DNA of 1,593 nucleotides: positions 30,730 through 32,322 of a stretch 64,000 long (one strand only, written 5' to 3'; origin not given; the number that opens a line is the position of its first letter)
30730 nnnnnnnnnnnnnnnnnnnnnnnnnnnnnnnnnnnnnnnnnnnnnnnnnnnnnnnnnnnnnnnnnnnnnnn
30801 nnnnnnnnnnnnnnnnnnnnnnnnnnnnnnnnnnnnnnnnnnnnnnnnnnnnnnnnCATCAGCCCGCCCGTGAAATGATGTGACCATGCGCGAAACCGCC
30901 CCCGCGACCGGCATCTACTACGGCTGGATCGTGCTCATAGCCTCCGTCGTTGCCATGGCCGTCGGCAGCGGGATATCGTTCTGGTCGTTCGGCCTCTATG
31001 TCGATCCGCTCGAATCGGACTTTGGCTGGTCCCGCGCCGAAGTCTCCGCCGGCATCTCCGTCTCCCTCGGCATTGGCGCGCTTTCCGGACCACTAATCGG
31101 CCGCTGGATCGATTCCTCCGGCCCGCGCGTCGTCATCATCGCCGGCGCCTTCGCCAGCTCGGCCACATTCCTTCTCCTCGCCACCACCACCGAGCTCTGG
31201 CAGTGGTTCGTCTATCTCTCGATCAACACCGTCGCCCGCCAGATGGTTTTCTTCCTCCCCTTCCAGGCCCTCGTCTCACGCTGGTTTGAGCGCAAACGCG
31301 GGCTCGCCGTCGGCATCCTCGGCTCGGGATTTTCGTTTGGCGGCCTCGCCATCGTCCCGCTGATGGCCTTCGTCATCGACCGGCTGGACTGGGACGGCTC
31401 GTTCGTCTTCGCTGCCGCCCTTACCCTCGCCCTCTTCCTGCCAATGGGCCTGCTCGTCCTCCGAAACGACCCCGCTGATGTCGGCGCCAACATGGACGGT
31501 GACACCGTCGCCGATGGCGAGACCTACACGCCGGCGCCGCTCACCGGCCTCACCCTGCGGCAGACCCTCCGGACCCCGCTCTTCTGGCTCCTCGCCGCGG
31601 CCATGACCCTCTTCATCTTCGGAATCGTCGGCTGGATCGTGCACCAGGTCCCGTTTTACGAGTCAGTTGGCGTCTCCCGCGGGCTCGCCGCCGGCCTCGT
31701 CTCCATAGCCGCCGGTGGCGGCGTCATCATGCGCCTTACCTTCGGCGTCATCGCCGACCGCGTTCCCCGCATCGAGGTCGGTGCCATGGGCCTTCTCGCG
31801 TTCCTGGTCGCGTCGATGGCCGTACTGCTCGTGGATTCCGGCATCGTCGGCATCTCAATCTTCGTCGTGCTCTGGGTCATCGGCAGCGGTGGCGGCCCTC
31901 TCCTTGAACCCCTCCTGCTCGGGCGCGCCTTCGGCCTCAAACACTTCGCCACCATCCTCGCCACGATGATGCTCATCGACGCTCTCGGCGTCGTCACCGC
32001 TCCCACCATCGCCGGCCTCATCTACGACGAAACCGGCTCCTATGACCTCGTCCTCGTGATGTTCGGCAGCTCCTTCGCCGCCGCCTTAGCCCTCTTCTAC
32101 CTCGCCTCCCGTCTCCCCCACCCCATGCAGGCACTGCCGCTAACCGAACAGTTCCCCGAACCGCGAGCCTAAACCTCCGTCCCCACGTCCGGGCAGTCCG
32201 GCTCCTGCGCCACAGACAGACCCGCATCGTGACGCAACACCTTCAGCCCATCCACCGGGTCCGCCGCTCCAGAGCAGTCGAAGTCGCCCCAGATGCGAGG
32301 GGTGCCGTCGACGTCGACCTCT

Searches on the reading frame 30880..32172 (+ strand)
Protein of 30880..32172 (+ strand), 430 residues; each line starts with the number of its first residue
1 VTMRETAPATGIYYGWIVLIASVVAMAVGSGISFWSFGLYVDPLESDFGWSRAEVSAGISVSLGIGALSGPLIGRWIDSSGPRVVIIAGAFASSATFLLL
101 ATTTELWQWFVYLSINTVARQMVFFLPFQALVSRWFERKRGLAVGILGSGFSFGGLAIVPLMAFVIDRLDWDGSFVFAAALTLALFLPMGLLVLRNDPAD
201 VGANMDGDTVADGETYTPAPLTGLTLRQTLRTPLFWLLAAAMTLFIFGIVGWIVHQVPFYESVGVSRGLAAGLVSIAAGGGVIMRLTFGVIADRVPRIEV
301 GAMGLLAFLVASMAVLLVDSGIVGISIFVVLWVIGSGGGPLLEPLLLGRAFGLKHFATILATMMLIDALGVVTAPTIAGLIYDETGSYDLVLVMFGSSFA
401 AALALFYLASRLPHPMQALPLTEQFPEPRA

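Call 72: search_protein_families(library=pfam, proteins=[window:30880-32172:+], max_evalue=0.0001)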
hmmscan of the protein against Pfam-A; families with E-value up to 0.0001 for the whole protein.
window:30880-32172:+ (430 aa): 1 family
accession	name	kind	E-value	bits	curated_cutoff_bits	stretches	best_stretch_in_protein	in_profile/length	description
PF07690.21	MFS_1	-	8.2e-37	127.3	33.4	1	26-338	4-310/347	Major Facilitator Superfamily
